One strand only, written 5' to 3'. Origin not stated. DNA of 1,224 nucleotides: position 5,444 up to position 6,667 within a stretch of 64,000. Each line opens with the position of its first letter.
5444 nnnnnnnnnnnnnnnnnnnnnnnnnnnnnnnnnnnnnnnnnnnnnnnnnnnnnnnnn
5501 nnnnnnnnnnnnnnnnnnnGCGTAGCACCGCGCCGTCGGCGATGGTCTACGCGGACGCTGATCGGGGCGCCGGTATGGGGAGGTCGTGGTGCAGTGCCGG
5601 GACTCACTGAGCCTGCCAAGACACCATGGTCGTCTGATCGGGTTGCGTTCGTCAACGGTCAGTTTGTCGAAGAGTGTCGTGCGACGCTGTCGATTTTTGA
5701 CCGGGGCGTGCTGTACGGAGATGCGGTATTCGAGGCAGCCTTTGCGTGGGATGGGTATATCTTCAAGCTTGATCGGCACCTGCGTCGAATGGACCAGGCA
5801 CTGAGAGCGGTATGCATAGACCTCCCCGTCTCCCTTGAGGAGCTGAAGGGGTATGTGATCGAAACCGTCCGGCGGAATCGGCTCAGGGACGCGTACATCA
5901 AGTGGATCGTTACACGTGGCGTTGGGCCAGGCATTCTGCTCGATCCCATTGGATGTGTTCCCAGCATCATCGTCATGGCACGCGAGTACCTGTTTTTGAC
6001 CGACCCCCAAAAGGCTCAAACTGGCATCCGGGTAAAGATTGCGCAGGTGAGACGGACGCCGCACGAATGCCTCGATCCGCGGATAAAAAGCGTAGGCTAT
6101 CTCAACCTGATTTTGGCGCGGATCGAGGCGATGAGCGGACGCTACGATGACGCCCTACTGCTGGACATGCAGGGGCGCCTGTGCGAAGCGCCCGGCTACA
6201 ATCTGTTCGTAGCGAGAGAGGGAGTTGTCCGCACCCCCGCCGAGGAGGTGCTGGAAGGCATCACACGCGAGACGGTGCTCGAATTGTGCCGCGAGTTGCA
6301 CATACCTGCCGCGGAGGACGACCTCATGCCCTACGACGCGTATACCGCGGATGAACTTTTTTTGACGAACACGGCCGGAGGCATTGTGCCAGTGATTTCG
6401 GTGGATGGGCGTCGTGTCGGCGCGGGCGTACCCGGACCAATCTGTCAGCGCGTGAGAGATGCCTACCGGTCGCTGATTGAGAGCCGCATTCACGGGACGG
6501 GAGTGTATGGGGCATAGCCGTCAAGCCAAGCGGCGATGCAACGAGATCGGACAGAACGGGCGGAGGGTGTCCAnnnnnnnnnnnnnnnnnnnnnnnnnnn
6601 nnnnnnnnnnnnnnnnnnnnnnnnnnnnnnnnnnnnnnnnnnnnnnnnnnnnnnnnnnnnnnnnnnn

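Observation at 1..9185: RuBisCO-like protein + DUF1537 kinase wired to an aminotransferase and an amino-acid-type ABC importer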

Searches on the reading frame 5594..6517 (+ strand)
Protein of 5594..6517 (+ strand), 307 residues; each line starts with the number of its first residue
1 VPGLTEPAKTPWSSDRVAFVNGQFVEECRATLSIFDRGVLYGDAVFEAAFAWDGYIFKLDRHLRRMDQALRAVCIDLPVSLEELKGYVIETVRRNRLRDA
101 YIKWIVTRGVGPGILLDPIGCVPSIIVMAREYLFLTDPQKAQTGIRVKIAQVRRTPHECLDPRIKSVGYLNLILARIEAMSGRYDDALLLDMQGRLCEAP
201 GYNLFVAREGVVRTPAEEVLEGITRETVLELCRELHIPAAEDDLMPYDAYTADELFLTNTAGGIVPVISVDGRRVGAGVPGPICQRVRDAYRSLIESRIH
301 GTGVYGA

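Call 3: search_protein_families(library=pfam, proteins=[window:5594-6517:+])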
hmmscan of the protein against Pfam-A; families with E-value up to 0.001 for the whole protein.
window:5594-6517:+ (307 aa): 1 family
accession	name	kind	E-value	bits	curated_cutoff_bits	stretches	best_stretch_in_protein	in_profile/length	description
PF01063.24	Aminotran_4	-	8e-51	173.5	28.5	1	45-269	2-222/223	Amino-transferase class IV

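Call 4: search_protein_families(library=ncbifam, proteins=[window:5594-6517:+])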
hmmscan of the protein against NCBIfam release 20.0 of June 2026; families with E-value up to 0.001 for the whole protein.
window:5594-6517:+ (307 aa): 20 families
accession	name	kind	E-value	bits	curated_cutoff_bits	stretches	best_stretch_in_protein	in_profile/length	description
NF006185.0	PRK08320.1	subfamily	1.3e-84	283.8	363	1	17-297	4-285/292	branched-chain amino acid aminotransferase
NF009126.0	PRK12479.1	equivalog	2.5e-73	246.9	518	1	16-298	4-287/299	branched-chain-amino-acid transaminase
TIGR01122.1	ilvE_I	equivalog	2.1e-70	237.3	245.55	1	19-299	1-288/298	branched-chain-amino-acid transaminase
NF005146.0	PRK06606.1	equivalog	3.5e-58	197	279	1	15-298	6-295/307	branched-chain amino acid transaminase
NF005209.0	PRK06680.1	subfamily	5.3e-54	183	320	1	15-296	2-282/286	D-amino-acid transaminase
NF005800.0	PRK07650.1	equivalog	1.3e-42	146.1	308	1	18-296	3-277/290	aminodeoxychorismate lyase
NF005726.0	PRK07544.1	equivalog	1.4e-41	142.6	396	1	15-298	10-291/295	branched-chain amino acid aminotransferase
TIGR01121.1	D_amino_aminoT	equivalog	2.2e-40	138.6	277.45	1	18-295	2-275/276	D-amino-acid transaminase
NF009896.0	PRK13356.1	equivalog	1.4e-29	103.1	262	1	14-293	6-281/287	branched-chain amino acid aminotransferase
TIGR03461.1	pabC_Proteo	equivalog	1.5e-29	103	176.85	1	29-272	7-247/262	aminodeoxychorismate lyase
NF004761.0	PRK06092.1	equivalog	2.2e-29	102.5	260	1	19-271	3-248/268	aminodeoxychorismate lyase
NF009066.0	PRK12400.1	equivalog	2.6e-24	86.2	538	1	30-297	21-285/290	D-amino-acid transaminase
NF005888.0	PRK07849.1-3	equivalog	4.1e-23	81.8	273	1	20-276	17-275/298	aminodeoxychorismate lyase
NF006734.0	PRK09266.1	subfamily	9.9e-19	67.6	202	1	37-292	23-263/270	hypothetical protein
NF005886.0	PRK07849.1-1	equivalog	1.2e-10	41.2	253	1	36-275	32-272/291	aminodeoxychorismate lyase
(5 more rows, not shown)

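Call 23: search_solved_structures(query=window:5594-6514:+, max_evalue=1e-20)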
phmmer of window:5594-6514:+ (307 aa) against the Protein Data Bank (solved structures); distinct sequences matched with E-value up to 1e-20: 53.
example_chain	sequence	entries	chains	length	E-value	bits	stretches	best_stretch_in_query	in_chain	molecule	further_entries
7p3t_A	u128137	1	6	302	7e-71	242.1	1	13-305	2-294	Branched-chain amino acid aminotransferase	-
5mqz_A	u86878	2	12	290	2.5e-68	233.7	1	18-298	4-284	Putative branched-chain-amino-acid aminotransferase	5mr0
5cm0_A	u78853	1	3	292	1.6e-66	227.8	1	14-297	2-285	Branched-chain transaminase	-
5e25_A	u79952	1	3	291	2e-66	227.5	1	15-297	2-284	branched-chain aminotransferase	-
3wwj_A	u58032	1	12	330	2e-49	171.6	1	16-292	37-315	(R)-amine transaminase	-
5fr9_A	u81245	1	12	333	2.1e-49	171.6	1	16-292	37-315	(R)-AMINE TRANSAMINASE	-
3wwi_A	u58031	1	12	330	2.7e-49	171.2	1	16-294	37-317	(R)-amine transaminase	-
3wwh_A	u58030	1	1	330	3e-49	171.1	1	16-294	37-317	(R)-amine transaminase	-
7dbe_A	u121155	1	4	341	6.5e-49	170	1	17-296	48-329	branched-chain amino acid aminotransferase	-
9k35_A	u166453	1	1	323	1.3e-48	169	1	14-291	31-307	(R)-selective transaminase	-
7wud_B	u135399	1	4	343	1.2e-47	165.8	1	17-296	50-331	(R)-Selective Transaminase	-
9j32_A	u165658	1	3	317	2.6e-47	164.7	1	17-301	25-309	Aminotransferase, class 4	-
9vlx_A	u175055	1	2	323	3e-47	164.5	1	6-294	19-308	Directional amination enzyme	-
8zm7_A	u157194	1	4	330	3.3e-47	164.3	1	13-293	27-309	Amine transaminase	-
8xiy_A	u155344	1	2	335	1.2e-46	162.5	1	12-294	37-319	D-aminoacid aminotransferase-like PLP-dependent enzyme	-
8ioz_A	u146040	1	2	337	6.6e-43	150.2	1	15-296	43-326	Branched chain amino acid: 2-keto-4-methylthiobutyrate aminotransferase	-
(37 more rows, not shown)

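Call 24: find_homologous_proteins(query=window:5594-6514:+)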
Query window:5594-6514:+ (307 aa): 1947 proteins with E <= 0.001 among 5892 candidates; the best 120 are listed.
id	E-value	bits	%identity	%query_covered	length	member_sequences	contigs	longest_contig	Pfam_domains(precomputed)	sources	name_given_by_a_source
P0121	1.4e-203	693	100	100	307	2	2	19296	PF01063.25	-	-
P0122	9.4e-180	615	88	99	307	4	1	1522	PF01063.25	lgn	-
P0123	3.6e-141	488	72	96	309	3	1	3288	PF01063.25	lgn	-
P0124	8.2e-132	457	69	95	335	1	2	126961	PF01063.25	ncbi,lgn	-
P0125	5.4e-130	451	65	98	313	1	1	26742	PF01063.25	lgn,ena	-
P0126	5.1e-129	448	66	98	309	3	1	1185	PF01063.25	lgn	-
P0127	4.5e-127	441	67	95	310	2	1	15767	PF01063.25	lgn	-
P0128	7.5e-120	418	62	96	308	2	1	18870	PF01063.25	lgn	-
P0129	6.4e-119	415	62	95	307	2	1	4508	PF01063.25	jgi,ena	-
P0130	2.5e-111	390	58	93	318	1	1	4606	PF01063.25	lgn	-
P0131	5.7e-98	346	55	93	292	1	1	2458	PF01063.25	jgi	jgi:branched-chain amino acid aminotransferase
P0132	2.8e-97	344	55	94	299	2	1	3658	PF01063.25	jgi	jgi:branched-chain amino acid aminotransferase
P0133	3.5e-97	343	55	93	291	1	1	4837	PF01063.25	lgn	-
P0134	8.5e-97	342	52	96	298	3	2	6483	PF01063.25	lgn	-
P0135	1.4e-96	341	50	95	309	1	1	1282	PF01063.25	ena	-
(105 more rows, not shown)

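Call 25: find_encoding_contigs(protein=P0124, flank=10000, max_places=1)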
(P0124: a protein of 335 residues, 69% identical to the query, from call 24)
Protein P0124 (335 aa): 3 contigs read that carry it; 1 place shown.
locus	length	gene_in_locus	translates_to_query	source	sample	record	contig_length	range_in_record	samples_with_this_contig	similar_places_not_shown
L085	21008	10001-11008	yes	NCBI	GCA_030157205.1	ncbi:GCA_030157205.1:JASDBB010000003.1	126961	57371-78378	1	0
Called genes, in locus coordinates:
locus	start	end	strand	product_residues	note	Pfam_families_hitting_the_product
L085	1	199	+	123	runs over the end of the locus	PF01648:ACPS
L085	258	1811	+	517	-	PF03853:YjeF_N, PF01256:Carb_kinase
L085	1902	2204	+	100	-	PF12728:HTH_17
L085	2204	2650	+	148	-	PF10130:PIN_2 (weak)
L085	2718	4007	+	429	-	PF01168:Ala_racemase_N, PF00842:Ala_racemase_C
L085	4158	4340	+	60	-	-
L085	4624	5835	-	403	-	PF02746:MR_MLE_N, PF13378:MR_MLE_C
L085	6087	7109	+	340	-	PF24827:AstE_AspA_cat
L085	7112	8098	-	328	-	PF00670:AdoHcyase_NAD, PF02826:2-Hacid_dh_C (weak), PF03807:F420_oxidored (weak), PF07991:KARI_N, PF01450:KARI_C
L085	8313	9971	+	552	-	PF00920:ILVD_EDD_N, PF24877:ILV_EDD_C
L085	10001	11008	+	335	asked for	PF01063:Aminotran_4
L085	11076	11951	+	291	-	PF00497:SBP_bac_3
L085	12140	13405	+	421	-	PF01266:DAO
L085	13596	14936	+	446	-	PF00202:Aminotran_3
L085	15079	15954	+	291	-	PF00701:DHDPS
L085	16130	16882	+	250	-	PF00528:BPD_transp_1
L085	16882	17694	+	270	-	PF00005:ABC_tran, PF09818:ABC_ATPase (faint), PF13304:AAA_21, PF02463:SMC_N (weak)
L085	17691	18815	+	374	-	PF02746:MR_MLE_N, PF13378:MR_MLE_C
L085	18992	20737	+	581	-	PF00920:ILVD_EDD_N, PF24877:ILV_EDD_C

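Call 26: find_encoding_contigs(protein=P0125, flank=10000, max_places=1)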
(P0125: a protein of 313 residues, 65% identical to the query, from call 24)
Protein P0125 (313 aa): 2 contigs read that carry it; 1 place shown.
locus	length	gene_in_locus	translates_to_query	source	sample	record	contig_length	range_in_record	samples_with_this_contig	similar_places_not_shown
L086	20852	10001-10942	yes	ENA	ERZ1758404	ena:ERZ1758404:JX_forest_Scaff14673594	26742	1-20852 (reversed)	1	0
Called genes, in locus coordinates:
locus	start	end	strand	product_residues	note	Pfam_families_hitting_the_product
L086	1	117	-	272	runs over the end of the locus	PF05853:BKACE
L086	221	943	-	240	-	PF00005:ABC_tran, PF13304:AAA_21 (weak)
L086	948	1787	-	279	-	PF00005:ABC_tran, PF13304:AAA_21 (faint), PF12399:BCA_ABC_TP_C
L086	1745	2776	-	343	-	PF02653:BPD_transp_2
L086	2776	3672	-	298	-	PF02653:BPD_transp_2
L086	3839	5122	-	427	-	PF13458:Peripla_BP_6, PF13433:Peripla_BP_5, PF01094:ANF_receptor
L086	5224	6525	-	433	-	PF00202:Aminotran_3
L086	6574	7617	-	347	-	PF02779:Transket_pyr, PF02780:Transketolase_C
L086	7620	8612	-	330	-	PF00676:E1_dh, PF02775:TPP_enzyme_C (weak), PF13292:DXP_synthase_N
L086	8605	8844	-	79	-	PF00364:Biotin_lipoyl (weak)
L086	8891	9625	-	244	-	PF00392:GntR, PF07729:FCD, PF07840:FadR_C (faint)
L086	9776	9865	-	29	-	-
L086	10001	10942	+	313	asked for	PF01063:Aminotran_4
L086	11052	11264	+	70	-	-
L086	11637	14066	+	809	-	PF08281:Sigma70_r4_2 (faint), PF25872:HTH_77, PF07719:TPR_2 (faint), PF13181:TPR_8 (faint), PF13424:TPR_12, PF13432:TPR_16 (weak), PF13424:TPR_12, PF00196:GerE, +2 more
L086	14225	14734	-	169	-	-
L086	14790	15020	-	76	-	-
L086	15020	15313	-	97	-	-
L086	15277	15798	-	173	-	PF00496:SBP_bac_5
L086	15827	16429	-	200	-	-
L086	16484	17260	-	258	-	-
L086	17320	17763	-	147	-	-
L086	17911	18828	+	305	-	PF00589:Phage_integrase (faint)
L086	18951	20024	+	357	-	PF13495:Phage_int_SAM_4 (weak), PF00589:Phage_integrase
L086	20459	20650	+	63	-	-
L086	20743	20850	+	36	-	?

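Call 27: find_encoding_contigs(protein=P0127, flank=10000, max_places=1)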
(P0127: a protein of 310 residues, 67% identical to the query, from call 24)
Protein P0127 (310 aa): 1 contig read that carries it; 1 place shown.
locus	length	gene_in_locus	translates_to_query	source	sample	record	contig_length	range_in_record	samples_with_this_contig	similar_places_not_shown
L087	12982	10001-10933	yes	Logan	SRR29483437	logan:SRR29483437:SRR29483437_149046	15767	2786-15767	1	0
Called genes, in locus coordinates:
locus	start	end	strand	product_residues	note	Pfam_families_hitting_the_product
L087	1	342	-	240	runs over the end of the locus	PF00005:ABC_tran, PF13304:AAA_21 (weak)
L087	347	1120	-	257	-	PF00005:ABC_tran, PF13304:AAA_21 (faint), PF12399:BCA_ABC_TP_C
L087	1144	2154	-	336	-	PF02653:BPD_transp_2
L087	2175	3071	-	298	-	PF02653:BPD_transp_2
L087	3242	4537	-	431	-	PF13433:Peripla_BP_5, PF13458:Peripla_BP_6, PF01094:ANF_receptor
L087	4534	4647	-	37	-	-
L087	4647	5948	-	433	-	PF00202:Aminotran_3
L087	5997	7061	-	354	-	PF02779:Transket_pyr, PF02780:Transketolase_C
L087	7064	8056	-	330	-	PF00676:E1_dh, PF02775:TPP_enzyme_C (weak), PF13292:DXP_synthase_N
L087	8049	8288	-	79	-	PF00364:Biotin_lipoyl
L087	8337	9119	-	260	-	PF00392:GntR, PF07729:FCD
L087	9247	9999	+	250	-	PF00392:GntR, PF07729:FCD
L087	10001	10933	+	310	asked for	PF01063:Aminotran_4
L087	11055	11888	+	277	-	PF00456:Transketolase_N, PF13292:DXP_synthase_N (weak)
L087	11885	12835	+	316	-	PF02779:Transket_pyr, PF02780:Transketolase_C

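Call 28: find_encoding_contigs(protein=P0128, flank=10000, max_places=1)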
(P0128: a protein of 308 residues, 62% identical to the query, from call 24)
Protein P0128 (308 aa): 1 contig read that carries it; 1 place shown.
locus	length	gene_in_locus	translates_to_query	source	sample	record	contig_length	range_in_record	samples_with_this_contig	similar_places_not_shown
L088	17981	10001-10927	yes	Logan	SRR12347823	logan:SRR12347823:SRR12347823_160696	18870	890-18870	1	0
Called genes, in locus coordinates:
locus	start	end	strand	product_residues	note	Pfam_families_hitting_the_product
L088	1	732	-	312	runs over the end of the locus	PF00126:HTH_1, PF03466:LysR_substrate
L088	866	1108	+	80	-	PF00364:Biotin_lipoyl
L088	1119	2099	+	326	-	PF00676:E1_dh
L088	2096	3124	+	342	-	PF02779:Transket_pyr, PF02780:Transketolase_C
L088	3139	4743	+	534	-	PF00496:SBP_bac_5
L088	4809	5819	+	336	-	PF19300:BPD_transp_1_N, PF00528:BPD_transp_1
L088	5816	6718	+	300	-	PF00528:BPD_transp_1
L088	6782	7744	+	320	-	PF00491:Arginase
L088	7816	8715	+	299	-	PF01063:Aminotran_4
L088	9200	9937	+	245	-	PF00392:GntR, PF07729:FCD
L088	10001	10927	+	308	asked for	PF01063:Aminotran_4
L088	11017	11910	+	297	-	PF00497:SBP_bac_3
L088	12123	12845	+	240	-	PF00528:BPD_transp_1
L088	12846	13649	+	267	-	PF13191:AAA_16 (weak), PF20703:nSTAND1 (faint), PF00005:ABC_tran, PF02463:SMC_N (weak), PF13304:AAA_21 (weak)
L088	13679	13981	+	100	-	PF00364:Biotin_lipoyl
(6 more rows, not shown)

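Call 42: find_encoding_contigs(protein=P0123, flank=10000, max_places=2)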
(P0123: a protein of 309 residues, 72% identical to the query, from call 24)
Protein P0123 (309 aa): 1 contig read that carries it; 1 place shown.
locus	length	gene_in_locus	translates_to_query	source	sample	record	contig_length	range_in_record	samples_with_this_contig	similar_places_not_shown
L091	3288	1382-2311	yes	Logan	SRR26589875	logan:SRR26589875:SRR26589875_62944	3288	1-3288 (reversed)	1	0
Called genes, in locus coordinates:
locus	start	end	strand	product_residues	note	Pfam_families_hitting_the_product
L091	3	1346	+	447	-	?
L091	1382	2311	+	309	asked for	PF01063:Aminotran_4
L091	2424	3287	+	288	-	?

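Call 43: find_encoding_contigs(protein=P0129, flank=10000, max_places=2)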
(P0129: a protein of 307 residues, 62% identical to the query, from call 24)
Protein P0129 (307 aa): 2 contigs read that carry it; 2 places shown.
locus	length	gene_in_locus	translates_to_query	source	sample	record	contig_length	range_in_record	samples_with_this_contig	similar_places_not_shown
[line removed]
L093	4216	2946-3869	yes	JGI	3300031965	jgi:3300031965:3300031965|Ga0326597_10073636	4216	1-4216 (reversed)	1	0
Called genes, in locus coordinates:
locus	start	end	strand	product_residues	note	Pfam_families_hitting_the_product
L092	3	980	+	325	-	?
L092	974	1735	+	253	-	-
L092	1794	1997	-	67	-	-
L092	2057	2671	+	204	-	-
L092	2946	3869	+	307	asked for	PF01063:Aminotran_4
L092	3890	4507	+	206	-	?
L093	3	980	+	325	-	?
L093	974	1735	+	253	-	-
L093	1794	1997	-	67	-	-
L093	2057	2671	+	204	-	-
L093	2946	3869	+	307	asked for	PF01063:Aminotran_4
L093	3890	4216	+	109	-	?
